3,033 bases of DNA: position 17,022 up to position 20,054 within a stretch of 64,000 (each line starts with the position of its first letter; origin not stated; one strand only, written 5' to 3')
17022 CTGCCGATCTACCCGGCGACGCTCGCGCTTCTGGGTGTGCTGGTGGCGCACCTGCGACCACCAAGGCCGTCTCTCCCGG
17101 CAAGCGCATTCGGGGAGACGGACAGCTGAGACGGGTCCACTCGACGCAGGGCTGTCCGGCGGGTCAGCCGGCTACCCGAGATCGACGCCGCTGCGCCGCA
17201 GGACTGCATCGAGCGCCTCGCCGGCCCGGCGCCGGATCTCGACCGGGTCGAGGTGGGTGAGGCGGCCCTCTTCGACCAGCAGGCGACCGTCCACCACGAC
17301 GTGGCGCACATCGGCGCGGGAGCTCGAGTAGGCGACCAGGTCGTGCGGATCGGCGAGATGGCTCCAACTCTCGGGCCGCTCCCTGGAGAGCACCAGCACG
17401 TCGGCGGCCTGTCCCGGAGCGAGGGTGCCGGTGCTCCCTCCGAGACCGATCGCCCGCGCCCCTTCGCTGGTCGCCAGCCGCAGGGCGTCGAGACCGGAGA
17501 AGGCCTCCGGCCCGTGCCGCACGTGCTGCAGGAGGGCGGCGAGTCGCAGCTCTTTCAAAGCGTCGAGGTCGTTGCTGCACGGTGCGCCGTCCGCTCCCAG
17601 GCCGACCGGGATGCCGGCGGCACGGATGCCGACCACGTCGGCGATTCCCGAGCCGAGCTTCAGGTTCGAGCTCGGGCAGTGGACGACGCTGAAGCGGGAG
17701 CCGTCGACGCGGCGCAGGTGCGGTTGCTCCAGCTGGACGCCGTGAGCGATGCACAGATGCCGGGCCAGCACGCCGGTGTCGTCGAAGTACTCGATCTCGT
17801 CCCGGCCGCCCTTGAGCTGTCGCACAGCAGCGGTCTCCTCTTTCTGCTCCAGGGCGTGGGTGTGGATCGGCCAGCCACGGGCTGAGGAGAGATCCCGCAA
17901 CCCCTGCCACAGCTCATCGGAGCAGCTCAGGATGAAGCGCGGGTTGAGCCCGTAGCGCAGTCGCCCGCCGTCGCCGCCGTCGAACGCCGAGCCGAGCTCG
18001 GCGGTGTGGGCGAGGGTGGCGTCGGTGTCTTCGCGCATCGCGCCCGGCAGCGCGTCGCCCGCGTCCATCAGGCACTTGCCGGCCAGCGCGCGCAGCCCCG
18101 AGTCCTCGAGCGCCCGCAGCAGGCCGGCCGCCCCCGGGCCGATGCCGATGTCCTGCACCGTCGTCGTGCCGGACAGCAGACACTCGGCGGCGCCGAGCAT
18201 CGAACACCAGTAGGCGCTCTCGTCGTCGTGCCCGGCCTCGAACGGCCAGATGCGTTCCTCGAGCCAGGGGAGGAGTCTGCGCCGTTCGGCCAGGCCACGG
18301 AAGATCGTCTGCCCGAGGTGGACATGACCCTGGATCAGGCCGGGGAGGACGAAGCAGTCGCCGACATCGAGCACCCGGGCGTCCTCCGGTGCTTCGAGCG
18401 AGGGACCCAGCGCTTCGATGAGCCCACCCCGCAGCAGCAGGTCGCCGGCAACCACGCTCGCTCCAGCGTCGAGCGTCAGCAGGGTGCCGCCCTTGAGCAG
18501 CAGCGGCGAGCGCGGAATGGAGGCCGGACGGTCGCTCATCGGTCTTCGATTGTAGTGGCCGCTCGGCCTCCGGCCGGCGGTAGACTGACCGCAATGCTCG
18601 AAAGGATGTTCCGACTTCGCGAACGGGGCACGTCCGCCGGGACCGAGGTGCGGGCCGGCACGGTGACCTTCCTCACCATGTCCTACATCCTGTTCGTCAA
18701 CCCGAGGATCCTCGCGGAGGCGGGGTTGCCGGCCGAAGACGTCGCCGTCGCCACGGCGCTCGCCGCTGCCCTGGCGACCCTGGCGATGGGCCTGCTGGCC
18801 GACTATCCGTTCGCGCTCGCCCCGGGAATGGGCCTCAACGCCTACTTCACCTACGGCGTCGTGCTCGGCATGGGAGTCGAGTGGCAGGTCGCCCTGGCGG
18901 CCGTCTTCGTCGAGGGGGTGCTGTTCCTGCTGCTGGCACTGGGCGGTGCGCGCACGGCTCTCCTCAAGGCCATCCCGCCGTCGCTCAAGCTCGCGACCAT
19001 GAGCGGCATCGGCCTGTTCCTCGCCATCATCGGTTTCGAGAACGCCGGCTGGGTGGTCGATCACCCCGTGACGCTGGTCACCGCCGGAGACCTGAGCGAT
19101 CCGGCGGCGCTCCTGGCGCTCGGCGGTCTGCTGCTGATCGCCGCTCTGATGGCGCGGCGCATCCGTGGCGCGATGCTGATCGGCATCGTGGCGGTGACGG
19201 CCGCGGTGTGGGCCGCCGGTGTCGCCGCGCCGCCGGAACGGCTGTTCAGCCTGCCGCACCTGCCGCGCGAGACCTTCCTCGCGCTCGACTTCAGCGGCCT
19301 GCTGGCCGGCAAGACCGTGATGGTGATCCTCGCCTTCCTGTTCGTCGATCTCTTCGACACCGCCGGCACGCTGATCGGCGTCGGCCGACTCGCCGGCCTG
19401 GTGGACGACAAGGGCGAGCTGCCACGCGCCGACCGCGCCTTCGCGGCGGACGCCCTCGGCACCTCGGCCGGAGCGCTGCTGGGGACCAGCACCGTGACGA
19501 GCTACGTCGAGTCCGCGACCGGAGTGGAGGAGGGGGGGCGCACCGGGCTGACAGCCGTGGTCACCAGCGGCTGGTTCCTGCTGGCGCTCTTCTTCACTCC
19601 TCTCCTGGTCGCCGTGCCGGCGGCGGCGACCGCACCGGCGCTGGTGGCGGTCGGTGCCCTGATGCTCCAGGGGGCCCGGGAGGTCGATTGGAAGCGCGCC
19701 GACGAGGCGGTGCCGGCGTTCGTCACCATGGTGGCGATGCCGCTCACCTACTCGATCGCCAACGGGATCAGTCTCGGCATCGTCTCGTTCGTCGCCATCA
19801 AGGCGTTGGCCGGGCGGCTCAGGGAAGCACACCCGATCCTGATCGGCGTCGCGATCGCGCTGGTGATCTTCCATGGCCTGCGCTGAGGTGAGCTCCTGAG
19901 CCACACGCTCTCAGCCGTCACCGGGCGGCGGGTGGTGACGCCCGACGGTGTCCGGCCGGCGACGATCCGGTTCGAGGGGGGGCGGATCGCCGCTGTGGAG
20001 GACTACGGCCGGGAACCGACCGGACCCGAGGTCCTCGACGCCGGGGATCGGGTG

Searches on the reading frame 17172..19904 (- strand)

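Call 39: search_protein_families(library=pfam, proteins=[window:17172-19904:-], max_evalue=0.00001)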
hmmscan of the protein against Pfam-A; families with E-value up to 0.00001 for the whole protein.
window:17172-19904:- (910 aa): 2 families
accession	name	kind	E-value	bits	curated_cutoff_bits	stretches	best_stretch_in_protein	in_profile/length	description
PF01979.26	Amidohydro_1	-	8e-52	177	25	1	518-875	1-344/345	Amidohydrolase family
PF07969.17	Amidohydro_3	-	6.7e-14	52.6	29.7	1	674-876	272-471/472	Amidohydrolase family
